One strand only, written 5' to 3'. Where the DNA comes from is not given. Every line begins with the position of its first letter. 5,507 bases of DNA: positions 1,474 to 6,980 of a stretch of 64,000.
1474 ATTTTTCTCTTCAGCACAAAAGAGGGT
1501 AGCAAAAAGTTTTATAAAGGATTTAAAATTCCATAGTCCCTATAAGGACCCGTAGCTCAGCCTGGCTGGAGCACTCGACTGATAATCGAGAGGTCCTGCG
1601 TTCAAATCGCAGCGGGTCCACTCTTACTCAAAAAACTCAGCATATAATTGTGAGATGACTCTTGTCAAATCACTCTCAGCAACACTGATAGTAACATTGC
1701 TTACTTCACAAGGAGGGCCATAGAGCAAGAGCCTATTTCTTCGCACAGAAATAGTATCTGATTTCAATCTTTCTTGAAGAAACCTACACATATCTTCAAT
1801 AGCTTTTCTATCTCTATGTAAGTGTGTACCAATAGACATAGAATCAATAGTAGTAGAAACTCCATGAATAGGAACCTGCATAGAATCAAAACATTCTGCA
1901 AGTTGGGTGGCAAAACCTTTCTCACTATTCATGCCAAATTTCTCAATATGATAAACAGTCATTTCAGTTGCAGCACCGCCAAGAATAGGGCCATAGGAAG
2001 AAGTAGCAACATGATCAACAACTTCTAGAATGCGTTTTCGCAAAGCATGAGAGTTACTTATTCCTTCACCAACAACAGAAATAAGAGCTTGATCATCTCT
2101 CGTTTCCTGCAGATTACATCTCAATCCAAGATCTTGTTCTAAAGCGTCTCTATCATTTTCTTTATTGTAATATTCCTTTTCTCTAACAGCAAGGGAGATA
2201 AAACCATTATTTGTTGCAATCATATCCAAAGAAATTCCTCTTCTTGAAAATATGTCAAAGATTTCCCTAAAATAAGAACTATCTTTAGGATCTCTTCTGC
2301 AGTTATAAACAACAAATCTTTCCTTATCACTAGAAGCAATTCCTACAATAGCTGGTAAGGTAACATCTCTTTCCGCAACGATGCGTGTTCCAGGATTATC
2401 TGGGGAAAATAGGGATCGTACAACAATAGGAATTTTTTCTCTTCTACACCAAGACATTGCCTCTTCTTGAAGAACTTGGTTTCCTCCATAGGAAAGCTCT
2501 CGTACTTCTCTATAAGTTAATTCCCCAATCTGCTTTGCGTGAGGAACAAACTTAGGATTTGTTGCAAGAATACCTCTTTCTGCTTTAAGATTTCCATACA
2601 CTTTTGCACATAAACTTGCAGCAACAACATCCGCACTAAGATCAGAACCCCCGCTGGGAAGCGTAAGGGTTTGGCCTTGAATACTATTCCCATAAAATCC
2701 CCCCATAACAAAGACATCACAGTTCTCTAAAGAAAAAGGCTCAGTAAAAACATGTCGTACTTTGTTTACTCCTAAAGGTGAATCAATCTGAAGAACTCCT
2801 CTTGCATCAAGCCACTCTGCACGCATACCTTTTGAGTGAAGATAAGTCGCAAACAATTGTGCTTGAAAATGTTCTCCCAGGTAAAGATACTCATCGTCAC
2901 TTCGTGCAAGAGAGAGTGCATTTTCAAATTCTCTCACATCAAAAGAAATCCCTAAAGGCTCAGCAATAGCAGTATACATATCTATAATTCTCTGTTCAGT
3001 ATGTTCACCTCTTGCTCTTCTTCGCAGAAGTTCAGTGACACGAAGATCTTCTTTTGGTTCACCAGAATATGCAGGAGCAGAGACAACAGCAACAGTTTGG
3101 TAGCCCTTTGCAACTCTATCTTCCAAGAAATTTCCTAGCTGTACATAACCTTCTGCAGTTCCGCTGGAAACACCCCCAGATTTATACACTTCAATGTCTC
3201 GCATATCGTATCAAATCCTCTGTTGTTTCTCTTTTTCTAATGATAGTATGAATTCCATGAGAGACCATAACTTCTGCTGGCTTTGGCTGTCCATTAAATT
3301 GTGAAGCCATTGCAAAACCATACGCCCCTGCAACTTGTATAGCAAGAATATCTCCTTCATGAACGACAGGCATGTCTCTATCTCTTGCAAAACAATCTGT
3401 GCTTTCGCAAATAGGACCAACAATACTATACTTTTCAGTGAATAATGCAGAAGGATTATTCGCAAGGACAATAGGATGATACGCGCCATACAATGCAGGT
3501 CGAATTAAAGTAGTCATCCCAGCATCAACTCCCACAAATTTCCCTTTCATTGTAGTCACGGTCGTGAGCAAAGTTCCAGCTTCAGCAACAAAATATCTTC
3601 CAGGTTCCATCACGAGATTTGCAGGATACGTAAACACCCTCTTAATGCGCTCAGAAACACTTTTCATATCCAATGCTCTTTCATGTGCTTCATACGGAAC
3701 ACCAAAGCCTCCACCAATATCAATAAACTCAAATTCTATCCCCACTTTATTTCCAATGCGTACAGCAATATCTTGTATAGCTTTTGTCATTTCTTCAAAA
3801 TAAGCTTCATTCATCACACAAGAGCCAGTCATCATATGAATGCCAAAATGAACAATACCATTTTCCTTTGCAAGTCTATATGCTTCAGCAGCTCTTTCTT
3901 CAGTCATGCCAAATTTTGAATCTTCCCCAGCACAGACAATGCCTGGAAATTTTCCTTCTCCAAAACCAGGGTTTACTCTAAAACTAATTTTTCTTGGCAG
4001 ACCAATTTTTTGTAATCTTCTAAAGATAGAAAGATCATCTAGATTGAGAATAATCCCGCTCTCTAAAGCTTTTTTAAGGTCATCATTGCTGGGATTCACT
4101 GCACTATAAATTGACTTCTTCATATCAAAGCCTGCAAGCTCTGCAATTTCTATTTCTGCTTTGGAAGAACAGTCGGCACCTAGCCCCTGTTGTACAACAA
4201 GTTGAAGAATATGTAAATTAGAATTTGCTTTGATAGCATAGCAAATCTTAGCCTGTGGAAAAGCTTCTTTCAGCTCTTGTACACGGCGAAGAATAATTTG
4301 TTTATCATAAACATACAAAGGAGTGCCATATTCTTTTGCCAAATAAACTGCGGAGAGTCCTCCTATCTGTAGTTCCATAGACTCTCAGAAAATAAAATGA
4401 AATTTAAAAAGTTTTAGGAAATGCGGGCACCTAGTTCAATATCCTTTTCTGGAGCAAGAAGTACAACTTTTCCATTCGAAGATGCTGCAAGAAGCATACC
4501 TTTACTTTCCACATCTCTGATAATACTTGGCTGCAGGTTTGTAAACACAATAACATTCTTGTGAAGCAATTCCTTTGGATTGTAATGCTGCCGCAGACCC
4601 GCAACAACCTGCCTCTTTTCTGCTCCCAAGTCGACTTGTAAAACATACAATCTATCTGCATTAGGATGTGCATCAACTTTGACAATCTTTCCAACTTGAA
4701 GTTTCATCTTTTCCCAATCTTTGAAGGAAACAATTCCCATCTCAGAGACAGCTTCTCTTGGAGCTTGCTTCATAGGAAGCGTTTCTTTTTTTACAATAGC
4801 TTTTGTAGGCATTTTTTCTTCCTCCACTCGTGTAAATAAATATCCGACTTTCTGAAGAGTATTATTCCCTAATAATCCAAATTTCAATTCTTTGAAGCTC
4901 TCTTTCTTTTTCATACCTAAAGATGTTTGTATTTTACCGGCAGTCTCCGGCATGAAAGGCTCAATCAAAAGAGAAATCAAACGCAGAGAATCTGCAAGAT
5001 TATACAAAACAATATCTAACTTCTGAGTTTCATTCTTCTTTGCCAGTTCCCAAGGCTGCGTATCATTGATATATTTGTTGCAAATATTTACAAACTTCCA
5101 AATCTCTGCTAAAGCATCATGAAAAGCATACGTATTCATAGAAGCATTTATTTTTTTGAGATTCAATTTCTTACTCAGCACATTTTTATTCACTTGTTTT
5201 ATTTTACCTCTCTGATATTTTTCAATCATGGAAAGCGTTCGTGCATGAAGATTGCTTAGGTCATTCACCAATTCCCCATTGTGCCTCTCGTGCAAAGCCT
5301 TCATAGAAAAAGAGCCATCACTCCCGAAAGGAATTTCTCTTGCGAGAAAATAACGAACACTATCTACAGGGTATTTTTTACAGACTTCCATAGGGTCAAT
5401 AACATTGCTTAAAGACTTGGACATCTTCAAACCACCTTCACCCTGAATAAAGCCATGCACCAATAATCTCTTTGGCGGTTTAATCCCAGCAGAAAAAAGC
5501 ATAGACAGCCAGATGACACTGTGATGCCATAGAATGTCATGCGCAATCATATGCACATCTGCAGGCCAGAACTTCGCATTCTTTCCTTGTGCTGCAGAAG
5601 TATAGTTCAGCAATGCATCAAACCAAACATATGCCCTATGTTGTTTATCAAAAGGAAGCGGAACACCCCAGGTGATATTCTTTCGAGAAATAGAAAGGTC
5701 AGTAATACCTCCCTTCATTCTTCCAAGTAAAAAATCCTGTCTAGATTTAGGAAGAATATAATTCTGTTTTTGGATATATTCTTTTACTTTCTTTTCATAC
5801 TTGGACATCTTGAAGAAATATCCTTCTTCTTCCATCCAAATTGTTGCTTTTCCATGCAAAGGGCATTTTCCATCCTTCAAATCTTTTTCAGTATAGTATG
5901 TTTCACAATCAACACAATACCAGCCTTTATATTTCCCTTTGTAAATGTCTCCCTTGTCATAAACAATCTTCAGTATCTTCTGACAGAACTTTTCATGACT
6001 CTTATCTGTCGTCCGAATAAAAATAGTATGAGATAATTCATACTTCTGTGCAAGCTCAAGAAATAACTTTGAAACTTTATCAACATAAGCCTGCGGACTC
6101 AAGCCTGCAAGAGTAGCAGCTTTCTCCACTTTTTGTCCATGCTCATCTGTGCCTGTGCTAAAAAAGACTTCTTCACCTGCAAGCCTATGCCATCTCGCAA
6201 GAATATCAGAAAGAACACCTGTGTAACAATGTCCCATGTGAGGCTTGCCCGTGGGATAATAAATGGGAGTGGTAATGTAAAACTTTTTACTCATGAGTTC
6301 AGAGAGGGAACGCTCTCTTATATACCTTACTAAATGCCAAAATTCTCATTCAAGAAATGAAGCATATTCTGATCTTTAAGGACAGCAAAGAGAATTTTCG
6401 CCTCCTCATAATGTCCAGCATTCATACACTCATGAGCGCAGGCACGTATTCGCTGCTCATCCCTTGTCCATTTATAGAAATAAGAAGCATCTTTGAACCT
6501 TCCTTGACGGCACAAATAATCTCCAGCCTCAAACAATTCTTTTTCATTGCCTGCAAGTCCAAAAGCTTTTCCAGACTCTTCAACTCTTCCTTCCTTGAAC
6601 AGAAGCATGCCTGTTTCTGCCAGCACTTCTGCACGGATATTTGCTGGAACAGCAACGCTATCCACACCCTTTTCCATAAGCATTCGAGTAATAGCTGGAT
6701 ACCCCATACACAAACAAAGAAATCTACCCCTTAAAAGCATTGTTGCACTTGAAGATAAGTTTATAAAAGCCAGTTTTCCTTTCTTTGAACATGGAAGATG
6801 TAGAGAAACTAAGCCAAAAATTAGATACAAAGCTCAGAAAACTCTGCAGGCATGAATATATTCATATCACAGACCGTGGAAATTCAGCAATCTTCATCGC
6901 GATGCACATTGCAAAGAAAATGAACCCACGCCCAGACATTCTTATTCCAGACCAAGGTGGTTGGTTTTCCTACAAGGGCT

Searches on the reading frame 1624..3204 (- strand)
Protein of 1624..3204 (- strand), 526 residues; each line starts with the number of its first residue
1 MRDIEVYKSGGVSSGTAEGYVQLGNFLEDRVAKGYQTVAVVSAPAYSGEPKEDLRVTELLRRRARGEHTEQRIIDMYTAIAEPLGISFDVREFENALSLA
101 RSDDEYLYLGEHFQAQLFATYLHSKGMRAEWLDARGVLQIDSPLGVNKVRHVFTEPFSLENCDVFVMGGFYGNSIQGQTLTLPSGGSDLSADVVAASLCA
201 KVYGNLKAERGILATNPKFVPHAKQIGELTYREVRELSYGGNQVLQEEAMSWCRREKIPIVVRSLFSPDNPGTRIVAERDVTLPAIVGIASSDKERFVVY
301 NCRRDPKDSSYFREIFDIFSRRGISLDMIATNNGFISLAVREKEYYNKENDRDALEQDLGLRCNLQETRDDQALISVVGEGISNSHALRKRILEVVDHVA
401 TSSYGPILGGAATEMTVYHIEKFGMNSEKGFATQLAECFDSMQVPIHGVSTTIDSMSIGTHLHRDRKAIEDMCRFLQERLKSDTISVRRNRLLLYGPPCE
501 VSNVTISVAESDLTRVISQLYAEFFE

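Call 30: search_protein_families(library=pfam, proteins=[window:1624-3204:-], max_evalue=0.001)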
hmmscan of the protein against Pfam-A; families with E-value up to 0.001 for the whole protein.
window:1624-3204:- (526 aa): 2 families
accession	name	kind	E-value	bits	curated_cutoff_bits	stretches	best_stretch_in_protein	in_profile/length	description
PF00696.33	AA_kinase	-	4.2e-21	76.2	24.9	1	6-264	4-234/234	Amino acid kinase family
PF22468.2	ACT_9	-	1.6e-05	25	27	0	314-344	17-49/61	ACT domain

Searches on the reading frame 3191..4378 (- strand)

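Call 30: search_protein_families(library=pfam, proteins=[window:3191-4378:-], max_evalue=0.001)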
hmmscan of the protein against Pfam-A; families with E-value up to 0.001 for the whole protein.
window:3191-4378:- (395 aa): 3 families
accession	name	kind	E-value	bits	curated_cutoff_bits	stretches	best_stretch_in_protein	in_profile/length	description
PF02784.22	Orn_Arg_deC_N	-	1.2e-46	159.5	23.4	1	29-265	4-247/247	Pyridoxal-dependent decarboxylase, pyridoxal binding domain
PF00278.28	Orn_DAP_Arg_deC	-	3e-25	88.8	23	1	21-351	1-95/95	Pyridoxal-dependent decarboxylase, C-terminal sheet domain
PF01168.26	Ala_racemase_N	-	1.4e-05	25.3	24.1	1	27-208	4-181/220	Alanine racemase, N-terminal domain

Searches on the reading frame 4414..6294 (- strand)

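Call 30: search_protein_families(library=pfam, proteins=[window:4414-6294:-], max_evalue=0.001)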
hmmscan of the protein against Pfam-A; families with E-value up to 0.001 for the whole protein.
window:4414-6294:- (626 aa): 7 families
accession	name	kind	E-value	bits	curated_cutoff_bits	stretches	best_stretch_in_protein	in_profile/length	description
PF09334.17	tRNA-synt_1g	-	2.8e-94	316.5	20.1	2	137-353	162-390/391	tRNA synthetases class I (M)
PF00133.28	tRNA-synt_1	-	2.3e-39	135.8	22.7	2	3-215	23-245/414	tRNA synthetases class I (I, L, M and V)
PF01588.26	tRNA_bind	-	1.3e-28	99.3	27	1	532-623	1-95/96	Putative tRNA binding domain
PF08264.19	Anticodon_1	-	1.5e-09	38.3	25.1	1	379-463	12-97/148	Anticodon-binding domain of tRNA ligase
PF01406.26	tRNA-synt_1e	-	1.3e-08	35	27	0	270-319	234-282/301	tRNA synthetases class I (C) catalytic domain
PF19303.5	Anticodon_3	-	2.3e-07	31.2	23.5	1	378-469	21-111/152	Anticodon binding domain of methionyl tRNA ligase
PF01921.24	tRNA-synt_1f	-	5.5e-05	22.7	27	0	270-322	263-314/360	tRNA synthetases class I (K)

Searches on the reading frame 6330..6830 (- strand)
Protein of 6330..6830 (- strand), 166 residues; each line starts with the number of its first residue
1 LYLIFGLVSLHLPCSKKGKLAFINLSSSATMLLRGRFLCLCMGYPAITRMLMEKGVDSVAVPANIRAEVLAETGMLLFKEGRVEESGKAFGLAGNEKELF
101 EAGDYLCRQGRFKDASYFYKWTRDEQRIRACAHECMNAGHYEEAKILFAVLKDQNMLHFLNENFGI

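Call 30: search_protein_families(library=pfam, proteins=[window:6330-6830:-], max_evalue=0.001)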
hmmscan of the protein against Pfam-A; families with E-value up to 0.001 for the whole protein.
window:6330-6830:- (166 aa): 1 family
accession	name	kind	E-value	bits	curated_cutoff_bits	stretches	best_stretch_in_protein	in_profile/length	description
PF07719.23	TPR_2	-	0.00012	22.4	27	0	98-119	3-24/34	Tetratricopeptide repeat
